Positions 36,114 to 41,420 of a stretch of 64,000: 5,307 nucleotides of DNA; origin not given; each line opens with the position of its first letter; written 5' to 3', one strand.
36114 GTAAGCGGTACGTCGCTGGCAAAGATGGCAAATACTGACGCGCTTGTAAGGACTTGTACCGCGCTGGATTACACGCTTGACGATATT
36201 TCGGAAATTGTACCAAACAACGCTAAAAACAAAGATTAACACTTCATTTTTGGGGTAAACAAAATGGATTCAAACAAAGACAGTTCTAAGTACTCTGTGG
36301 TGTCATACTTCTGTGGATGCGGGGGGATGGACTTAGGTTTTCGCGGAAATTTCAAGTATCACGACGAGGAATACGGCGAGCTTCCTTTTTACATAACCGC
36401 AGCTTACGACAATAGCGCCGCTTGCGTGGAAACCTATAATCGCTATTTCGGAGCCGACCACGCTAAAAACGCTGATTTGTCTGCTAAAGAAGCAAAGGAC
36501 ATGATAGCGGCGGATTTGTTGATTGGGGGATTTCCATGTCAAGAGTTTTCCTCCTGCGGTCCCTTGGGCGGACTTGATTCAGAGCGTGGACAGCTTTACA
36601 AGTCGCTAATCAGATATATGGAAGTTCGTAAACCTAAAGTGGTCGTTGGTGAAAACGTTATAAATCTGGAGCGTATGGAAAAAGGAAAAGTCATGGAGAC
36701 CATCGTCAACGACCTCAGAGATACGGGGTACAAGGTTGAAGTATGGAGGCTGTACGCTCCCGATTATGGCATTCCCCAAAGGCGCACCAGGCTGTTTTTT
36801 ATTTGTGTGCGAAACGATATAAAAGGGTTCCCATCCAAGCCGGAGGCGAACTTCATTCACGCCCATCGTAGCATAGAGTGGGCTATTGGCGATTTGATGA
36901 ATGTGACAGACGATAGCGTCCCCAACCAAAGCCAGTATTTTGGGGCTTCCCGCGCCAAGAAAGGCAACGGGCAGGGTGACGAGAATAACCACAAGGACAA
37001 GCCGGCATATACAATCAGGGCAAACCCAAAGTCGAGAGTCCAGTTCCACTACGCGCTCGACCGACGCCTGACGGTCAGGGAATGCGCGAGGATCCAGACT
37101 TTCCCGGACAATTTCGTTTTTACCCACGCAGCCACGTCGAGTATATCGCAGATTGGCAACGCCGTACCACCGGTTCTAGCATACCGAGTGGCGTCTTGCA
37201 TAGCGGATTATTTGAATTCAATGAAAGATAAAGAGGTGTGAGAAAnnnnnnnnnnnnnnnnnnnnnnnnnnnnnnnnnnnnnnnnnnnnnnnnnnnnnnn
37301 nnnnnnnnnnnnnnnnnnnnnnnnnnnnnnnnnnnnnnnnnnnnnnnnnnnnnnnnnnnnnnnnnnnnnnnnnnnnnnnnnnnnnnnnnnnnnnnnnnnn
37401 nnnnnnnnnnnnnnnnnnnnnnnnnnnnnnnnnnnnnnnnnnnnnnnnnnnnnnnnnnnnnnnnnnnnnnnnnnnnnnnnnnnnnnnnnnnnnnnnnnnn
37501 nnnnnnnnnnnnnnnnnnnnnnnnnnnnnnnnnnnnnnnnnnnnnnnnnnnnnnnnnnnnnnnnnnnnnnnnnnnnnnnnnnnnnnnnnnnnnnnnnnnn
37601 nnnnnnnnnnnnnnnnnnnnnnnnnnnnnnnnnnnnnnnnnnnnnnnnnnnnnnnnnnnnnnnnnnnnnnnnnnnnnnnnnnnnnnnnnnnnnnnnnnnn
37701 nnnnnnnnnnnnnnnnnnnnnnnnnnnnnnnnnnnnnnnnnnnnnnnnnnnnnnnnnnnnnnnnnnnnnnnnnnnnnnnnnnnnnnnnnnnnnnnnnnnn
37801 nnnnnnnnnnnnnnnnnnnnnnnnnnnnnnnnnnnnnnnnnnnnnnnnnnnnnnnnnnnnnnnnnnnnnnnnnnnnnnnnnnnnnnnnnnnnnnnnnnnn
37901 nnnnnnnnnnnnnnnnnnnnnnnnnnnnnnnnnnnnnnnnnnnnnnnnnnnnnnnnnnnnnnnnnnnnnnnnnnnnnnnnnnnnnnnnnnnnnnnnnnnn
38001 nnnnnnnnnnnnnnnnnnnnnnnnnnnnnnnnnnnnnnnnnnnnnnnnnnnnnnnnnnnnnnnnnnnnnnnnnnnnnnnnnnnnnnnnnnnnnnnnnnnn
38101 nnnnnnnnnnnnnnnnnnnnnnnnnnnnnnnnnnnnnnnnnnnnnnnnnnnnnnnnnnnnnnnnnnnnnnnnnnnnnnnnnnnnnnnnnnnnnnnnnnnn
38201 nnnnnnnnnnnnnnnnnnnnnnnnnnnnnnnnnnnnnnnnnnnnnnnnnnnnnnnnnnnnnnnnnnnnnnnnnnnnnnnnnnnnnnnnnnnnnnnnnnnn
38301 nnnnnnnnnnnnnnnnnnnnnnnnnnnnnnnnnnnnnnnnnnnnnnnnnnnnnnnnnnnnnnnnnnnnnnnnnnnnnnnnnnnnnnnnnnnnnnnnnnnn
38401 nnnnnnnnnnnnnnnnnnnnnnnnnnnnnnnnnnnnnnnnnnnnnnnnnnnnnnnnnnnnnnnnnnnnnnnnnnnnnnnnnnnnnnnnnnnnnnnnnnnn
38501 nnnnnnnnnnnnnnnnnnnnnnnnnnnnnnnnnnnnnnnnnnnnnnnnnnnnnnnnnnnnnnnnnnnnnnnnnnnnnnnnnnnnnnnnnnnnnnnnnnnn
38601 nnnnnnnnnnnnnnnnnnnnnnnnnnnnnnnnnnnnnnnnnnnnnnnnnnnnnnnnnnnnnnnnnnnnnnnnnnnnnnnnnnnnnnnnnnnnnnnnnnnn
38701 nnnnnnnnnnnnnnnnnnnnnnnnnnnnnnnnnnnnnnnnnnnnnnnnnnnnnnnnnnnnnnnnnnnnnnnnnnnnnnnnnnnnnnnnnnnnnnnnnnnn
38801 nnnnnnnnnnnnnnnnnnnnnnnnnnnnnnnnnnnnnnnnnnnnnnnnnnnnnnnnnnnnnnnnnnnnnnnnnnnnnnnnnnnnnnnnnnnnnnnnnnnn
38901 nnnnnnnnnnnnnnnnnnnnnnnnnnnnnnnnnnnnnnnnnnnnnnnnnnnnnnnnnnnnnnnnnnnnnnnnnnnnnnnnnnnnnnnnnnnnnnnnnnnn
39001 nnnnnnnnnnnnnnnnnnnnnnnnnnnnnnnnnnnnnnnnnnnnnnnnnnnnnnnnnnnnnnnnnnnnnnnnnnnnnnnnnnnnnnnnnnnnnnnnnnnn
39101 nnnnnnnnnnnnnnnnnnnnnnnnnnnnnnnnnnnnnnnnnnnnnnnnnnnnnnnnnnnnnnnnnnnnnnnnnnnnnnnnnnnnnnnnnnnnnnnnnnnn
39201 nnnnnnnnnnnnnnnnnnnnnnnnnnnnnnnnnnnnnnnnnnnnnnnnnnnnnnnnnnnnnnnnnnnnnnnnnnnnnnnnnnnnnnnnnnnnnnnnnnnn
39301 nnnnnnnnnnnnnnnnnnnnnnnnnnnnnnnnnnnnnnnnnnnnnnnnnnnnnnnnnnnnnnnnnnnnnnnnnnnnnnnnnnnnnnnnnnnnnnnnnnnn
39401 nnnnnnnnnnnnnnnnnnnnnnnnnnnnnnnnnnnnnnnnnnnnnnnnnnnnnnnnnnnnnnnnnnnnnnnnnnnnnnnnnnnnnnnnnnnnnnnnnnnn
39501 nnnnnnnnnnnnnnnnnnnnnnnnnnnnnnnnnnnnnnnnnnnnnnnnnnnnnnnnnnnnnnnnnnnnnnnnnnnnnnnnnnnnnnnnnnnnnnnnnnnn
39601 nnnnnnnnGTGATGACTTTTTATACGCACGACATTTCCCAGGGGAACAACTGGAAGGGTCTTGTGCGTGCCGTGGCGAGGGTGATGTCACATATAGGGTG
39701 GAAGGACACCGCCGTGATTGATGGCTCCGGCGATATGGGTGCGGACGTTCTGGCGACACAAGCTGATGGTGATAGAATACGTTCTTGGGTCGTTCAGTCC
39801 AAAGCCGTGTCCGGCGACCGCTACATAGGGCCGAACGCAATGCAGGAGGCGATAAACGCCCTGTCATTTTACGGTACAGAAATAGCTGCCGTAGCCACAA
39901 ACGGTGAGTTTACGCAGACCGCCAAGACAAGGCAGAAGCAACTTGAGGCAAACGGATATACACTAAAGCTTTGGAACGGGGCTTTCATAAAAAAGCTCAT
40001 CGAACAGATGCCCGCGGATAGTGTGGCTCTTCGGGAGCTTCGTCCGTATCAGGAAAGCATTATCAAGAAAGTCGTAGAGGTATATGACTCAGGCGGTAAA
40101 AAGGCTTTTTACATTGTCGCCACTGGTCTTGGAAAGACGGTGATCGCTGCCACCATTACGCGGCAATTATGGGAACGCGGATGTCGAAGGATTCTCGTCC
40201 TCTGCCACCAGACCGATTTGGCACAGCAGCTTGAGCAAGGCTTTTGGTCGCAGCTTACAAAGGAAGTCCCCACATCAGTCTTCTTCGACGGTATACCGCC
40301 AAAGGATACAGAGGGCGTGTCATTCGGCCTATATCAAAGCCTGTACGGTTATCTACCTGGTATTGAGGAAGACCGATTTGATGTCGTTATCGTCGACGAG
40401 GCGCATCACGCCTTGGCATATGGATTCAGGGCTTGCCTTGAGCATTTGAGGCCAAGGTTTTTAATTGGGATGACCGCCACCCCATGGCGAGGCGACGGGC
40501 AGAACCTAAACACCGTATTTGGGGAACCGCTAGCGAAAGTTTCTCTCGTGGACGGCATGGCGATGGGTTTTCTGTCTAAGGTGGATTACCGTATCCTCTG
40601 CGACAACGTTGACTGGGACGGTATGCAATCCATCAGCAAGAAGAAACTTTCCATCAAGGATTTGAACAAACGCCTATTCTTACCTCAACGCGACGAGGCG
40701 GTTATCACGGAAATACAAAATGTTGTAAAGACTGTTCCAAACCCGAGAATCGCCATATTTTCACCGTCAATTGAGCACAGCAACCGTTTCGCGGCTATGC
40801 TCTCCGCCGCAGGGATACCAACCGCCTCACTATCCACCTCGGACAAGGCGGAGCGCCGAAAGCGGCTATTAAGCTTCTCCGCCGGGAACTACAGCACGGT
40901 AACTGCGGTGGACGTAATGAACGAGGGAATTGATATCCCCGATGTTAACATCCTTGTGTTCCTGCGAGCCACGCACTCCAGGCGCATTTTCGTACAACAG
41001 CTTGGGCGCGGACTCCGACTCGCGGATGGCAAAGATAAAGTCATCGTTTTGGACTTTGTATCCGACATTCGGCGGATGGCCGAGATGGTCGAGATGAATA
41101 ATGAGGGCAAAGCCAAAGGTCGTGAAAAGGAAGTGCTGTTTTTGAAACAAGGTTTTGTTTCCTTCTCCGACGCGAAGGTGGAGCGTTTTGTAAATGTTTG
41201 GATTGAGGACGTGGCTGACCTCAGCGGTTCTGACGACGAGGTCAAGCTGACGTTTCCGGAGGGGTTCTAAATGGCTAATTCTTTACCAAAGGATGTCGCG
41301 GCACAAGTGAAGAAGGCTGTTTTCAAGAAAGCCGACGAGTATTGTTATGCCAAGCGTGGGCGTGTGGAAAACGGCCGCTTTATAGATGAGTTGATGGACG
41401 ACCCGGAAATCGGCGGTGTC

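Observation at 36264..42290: Five-gene operon: Dcm, GHKL (MORC-like) ATPase, Mrr-nuclease/SF2-helicase fusion, 189-aa unknown, Vsr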

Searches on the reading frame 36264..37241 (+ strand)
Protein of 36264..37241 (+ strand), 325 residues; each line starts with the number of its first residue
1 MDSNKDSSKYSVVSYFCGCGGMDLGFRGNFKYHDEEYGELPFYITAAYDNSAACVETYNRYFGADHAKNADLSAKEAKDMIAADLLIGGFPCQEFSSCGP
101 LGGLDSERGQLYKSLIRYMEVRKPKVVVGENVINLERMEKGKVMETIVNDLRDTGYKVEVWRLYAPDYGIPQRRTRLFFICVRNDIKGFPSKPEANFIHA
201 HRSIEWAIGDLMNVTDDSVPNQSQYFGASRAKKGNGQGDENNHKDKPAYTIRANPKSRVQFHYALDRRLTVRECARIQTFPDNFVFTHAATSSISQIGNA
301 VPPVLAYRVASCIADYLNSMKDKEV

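Call 3: search_protein_families(library=pfam, proteins=[window:36264-37241:+], max_evalue=0.01)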
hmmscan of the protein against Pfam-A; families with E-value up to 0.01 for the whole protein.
window:36264-37241:+ (325 aa): 1 family
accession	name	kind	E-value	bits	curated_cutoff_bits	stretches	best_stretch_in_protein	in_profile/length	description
PF00145.23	DNA_methylase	-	4.7e-61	207.4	22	1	11-312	2-321/324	C-5 cytosine-specific DNA methylase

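Call 4: search_protein_families(library=padloc, proteins=[window:36264-37241:+], max_evalue=0.01)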
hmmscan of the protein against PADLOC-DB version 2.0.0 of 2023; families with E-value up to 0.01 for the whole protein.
window:36264-37241:+ (325 aa): 61 families (the best 25 are shown)
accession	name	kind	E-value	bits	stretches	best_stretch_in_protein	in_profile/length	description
PDLC03378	MTase_II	-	2e-78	262.1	1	9-323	2-336/344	Type II methyltransferase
PDLC03234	MTase_II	-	1.4e-64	216.7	2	8-222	3-213/375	Type II methyltransferase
PDLC03272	MTase_II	-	9e-61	204.2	1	4-323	69-396/407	Type II methyltransferase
PDLC00033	DruM2|DruM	-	1.6e-58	196.7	2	8-224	20-241/368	DNA cytosine methylase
PDLC03326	MTase_II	-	6.9e-58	194.7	2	9-230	4-233/412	Type II methyltransferase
PDLC00031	DruM2|DruM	-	3e-54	182.5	2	5-219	7-217/361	DNA cytosine methylase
PDLC00027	DruM2|DruM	-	9.7e-53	177.8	2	6-256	8-253/361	DNA cytosine methylase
PDLC00026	DruM2|DruM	-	1.1e-44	151.3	1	8-322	3-323/336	DNA cytosine methylase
PDLC03237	MTase_II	-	5.5e-43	145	2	12-197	796-982/1036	Type II methyltransferase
PDLC02649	DrmMII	-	7.1e-37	125.4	2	78-191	111-229/422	DrmMII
PDLC00030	DruM2|DruM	-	1.1e-35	121.5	2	8-186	4-188/380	DNA cytosine methylase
PDLC02650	DrmMII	-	1.4e-35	121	3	245-314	344-415/435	DrmMII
PDLC03270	MTase_II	-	4.8e-34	115.8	2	12-184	3-163/309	Type II methyltransferase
PDLC02656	DrmMII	-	5.3e-34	115.9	2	8-193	3-213/491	DrmMII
PDLC02648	DrmMII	-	1.1e-33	114.8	2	6-185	18-228/468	DrmMII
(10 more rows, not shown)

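Call 5: search_protein_families(library=ncbifam, proteins=[window:36264-37241:+], max_evalue=0.01)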
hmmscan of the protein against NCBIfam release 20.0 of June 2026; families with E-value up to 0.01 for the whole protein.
window:36264-37241:+ (325 aa): 2 families
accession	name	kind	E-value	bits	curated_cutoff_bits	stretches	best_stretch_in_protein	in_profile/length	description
TIGR00675.1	dcm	superfamily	6e-57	193.7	100.65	2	12-216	1-193/329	DNA (cytosine-5-)-methyltransferase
NF007772.0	PRK10458.1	subfamily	2.3e-13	49.5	710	1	70-186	152-290/472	DNA cytosine methylase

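Call 67: search_solved_structures(query=window:36264-37241:+, max_evalue=0.00001)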
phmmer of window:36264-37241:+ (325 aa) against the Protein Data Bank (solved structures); distinct sequences matched with E-value up to 0.00001: 46.
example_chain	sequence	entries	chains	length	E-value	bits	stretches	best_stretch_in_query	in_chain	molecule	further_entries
1dct_A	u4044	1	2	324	9.8e-34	120.3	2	12-189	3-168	PROTEIN (MODIFICATION METHYLASE HAEIII)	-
3ubt_Y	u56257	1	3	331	1.1e-32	116.9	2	12-193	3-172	Modification methylase HaeIII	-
10mh_A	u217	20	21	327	1.1e-27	100.4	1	54-187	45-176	PROTEIN (CYTOSINE-SPECIFIC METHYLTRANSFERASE HHAI) | HaeIII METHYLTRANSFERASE | Modification methylase HhaI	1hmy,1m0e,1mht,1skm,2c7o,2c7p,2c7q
1fjx_A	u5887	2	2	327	1.2e-27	100.3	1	54-187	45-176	HHAI DNA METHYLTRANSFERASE | MODIFICATION METHYLASE HHAI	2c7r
1svu_A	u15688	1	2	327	1.2e-27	100.3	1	54-187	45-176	Modification methylase HhaI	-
2i9k_A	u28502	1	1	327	1.5e-27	100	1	54-187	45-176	Modification methylase HhaI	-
2uyh_A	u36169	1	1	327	2.2e-27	99.4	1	54-187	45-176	MODIFICATION METHYLASE HHAI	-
2zcj_A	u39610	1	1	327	2.9e-27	99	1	54-187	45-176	Modification methylase HhaI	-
2uyc_A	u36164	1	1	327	5.5e-27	98.1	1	54-187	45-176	MODIFICATION METHYLASE HHAI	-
2uz4_A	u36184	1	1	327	5.5e-27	98.1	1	54-187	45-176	MODIFICATION METHYLASE HHAI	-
2z6u_A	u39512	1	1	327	7.5e-27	97.7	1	54-187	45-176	Modification methylase HhaI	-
2z6q_A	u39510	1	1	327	7.5e-27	97.7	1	54-187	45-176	Modification methylase HhaI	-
2z6a_A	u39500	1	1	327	2e-26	96.3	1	54-187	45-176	Modification methylase HhaI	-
8yf3_A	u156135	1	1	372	5.6e-18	68.5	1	6-187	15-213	Cytosine-specific methyltransferase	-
3g7u_A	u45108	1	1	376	1.4e-17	67.2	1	68-187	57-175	Cytosine-specific methyltransferase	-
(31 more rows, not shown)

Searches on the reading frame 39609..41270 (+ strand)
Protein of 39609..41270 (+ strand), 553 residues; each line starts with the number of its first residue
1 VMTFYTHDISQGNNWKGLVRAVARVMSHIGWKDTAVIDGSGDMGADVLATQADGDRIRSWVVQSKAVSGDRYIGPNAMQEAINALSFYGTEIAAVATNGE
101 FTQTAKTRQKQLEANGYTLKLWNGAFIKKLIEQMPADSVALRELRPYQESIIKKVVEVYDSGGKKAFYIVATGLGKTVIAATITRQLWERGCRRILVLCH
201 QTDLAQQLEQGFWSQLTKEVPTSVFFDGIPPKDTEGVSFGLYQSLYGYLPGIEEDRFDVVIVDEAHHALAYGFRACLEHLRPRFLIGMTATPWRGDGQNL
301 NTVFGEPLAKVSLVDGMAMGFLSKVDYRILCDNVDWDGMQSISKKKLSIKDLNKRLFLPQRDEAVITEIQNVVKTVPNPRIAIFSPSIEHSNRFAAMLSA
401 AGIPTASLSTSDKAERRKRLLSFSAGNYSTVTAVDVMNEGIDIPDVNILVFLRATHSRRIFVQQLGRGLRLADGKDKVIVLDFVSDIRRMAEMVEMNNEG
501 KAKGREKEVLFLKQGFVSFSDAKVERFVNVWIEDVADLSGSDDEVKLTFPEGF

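Call 3: search_protein_families(library=pfam, proteins=[window:39609-41270:+], max_evalue=0.01)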
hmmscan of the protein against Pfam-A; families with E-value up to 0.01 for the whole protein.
window:39609-41270:+ (553 aa): 10 families
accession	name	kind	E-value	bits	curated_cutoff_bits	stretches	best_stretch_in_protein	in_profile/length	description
PF04851.21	ResIII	-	1.2e-28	100.6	22.5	1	143-292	3-162/164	Type III restriction enzyme, res subunit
PF04471.18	Mrr_cat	-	2.2e-13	50.7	21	1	14-130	5-114/115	Restriction endonuclease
PF00271.37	Helicase_C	-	5.8e-13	49.5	23.5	1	369-471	6-109/110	Helicase conserved C-terminal domain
PF00270.35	DEAD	-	1.8e-09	38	26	1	145-292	1-160/167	DEAD/DEAH box helicase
PF18766.7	SWI2_SNF2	-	2.7e-08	34.2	26.7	1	153-335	7-198/221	SWI2/SNF2 ATPase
PF13401.12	AAA_22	-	4.2e-05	24.3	27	1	172-281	14-105/130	AAA domain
PF16203.11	ERCC3_RAD25_C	-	0.00079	19.2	27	1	380-473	62-153/248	ERCC3/RAD25/XPB C-terminal helicase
PF13307.12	Helicase_C_2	-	0.0049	17.4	25.3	0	370-446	2-83/170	Helicase C-terminal domain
PF13604.12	AAA_30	-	0.0093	16.1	27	0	161-271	16-103/191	AAA domain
PF04364.18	DNA_pol3_chi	-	0.0099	16.5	25.4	0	166-215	5-52/135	DNA polymerase III chi subunit, HolC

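Call 4: search_protein_families(library=padloc, proteins=[window:39609-41270:+], max_evalue=0.01)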
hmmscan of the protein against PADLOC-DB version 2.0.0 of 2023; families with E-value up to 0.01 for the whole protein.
window:39609-41270:+ (553 aa): 27 families (the best 25 are shown)
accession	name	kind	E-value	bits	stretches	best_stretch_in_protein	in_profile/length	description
PDLC03659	mREase_IV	-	2e-41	139.8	1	160-516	236-598/945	Type IV methyl-directed restriction enzyme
PDLC03658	mREase_IV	-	1.9e-31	106.7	1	151-488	230-562/953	Type IV methyl-directed restriction enzyme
PDLC02707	PbeA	-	1.6e-28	97.7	2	259-485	381-631/672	PbeA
PDLC02704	PbeA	-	3.8e-25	86.5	2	395-488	554-647/682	PbeA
PDLC03049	REase_I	-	2.7e-24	83.2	1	101-530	131-579/807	Type I restriction enzyme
PDLC03047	REase_I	-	5e-20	68.9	2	145-306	345-505/1107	Type I restriction enzyme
PDLC02706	PbeA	-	2.4e-14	50.9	1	410-485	598-673/722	PbeA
PDLC02705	PbeA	-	3.5e-13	46.6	2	406-487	558-636/691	PbeA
PDLC01439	typeIV_DinG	-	4e-12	43.6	2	362-445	391-471/575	CAS-IV-A; associated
PDLC02703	PbeA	-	5.8e-11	39.7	1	415-488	543-618/626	PbeA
PDLC03042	REase_I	-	2.6e-09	33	2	429-479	788-838/1170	Type I restriction enzyme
PDLC03597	REase_MTase_IIG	-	2.9e-08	29.7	2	431-479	555-603/1646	Type IIG restriction enzyme-methyltransferase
PDLC03648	REase_III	-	4.7e-07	26.3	1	259-483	135-367/871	Type III restriction enzyme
PDLC02864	DpdF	-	3.1e-06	24.2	1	383-506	239-362/610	DpdF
PDLC03051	REase_MTase_I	-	5.5e-06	21.7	1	429-497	558-627/1591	Type I restriction enzyme-methyltransferase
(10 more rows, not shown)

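Call 5: search_protein_families(library=ncbifam, proteins=[window:39609-41270:+], max_evalue=0.01)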
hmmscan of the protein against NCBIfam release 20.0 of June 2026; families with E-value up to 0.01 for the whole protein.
window:39609-41270:+ (553 aa): 18 families
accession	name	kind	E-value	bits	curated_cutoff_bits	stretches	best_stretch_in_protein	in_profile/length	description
NF046051.1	restrict_EcoAI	equivalog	2.1e-38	132.2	550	1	128-488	142-533/768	EcoAI/FtnUII family type I restriction enzme subunit R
NF053632.1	heli_RadD_YejH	equivalog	5.6e-29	100.9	720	1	143-485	2-356/573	DNA repair helicase RadD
TIGR04095.1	dnd_restrict_1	equivalog_domain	2.6e-19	69.6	600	2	409-488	320-400/451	DNA phosphorothioation system restriction enzyme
NF008521.0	PRK11448.1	equivalog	3.1e-18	65.2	729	2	346-496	666-827/1123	type I restriction-modification system endonuclease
NF010337.0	PRK13766.1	equivalog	1.8e-15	56.1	610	2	368-480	356-477/781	Hef nuclease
NF045503.1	repair_heli_XPB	equivalog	9.1e-13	47.6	610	1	142-485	182-522/548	DNA repair helicase XPB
TIGR00603.1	rad25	subfamily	2e-10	39.6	328.7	1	143-475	257-593/734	DNA repair helicase rad25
NF003673.1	PRK05298.1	equivalog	4.3e-09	35.3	743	1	365-476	432-547/653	excinuclease ABC subunit UvrB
TIGR00631.1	uvrb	equivalog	2.1e-08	32.9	750.1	1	365-494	432-562/658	excinuclease ABC subunit UvrB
NF008744.0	PRK11776.1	equivalog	3.9e-07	29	524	1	361-498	225-362/460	ATP-dependent RNA helicase DbpA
NF041062.1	DpdE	equivalog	7.3e-07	27.5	500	1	173-270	180-264/1048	protein DpdE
NF008394.0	PRK11192.1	equivalog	2.3e-06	26.7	507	1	367-477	236-346/441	ATP-dependent RNA helicase SrmB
TIGR00614.1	recQ_fam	subfamily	3.2e-06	26.2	219.8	1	328-510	175-358/470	RecQ family ATP-dependent DNA helicase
NF002340.1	PRK01297.1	equivalog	0.00029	19.8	564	1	368-470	239-342/372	ATP-dependent RNA helicase RhlB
NF042964.1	phospholipD_antiphage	equivalog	0.0013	17.1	1100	0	143-225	228-308/895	phospholipase D-like domain-containing anti-phage protein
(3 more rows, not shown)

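Call 68: search_solved_structures(query=window:39612-41270:+, max_evalue=0.001)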
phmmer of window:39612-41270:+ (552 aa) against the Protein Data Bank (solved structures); distinct sequences matched with E-value up to 0.001: 56.
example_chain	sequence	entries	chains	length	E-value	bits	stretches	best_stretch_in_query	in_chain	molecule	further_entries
7clg_A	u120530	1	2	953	1.1e-30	110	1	147-487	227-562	Putative helicase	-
6jde_B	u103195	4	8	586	2.3e-24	89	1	142-487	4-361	Putative DNA repair helicase RadD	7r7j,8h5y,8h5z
3h1t_A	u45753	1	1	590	8e-20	74.1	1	143-477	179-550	Type I site-specific restriction-modification system, R (Restriction) subunit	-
6p4f_A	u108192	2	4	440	1.7e-18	69.7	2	357-475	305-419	DNA-dependent ATPase XPBII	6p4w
5tnu_A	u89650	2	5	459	2.1e-18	69.4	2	357-475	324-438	DNA-dependent ATPase XPBII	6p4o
6p66_A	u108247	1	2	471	8.7e-15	57.4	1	379-484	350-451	DNA repair protein RAD25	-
2fwr_A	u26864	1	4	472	8.8e-15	57.4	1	379-484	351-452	DNA repair protein RAD25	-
2fzl_A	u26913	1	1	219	2.6e-10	42.7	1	374-484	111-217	DNA repair protein RAD25, XPB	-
5of4_A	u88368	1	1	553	1.4e-07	33.6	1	142-473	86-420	TFIIH basal transcription factor complex helicase XPB subunit,XPB,TFIIH basal transcriptio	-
6nmi_A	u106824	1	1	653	2.5e-07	32.9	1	142-473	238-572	General transcription and DNA repair factor IIH helicase subunit XPB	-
8bvw_0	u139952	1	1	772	3.9e-07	32.2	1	142-473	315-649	General transcription and DNA repair factor IIH helicase subunit XPB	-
29vf_0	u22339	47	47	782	4e-07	32.1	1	142-473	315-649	General transcription and DNA repair factor IIH helicase subunit XPB | TFIIH basal transcription factor complex helicase XPB subunit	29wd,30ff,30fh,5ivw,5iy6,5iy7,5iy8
28jm_A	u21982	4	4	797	4.3e-07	32.1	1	142-473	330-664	General transcription and DNA repair factor IIH helicase subunit XPB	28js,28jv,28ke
8u8d_D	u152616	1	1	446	4.5e-07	32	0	374-484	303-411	RNA helicase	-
5sup_A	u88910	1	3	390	5.9e-07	31.6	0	374-484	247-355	ATP-dependent RNA helicase SUB2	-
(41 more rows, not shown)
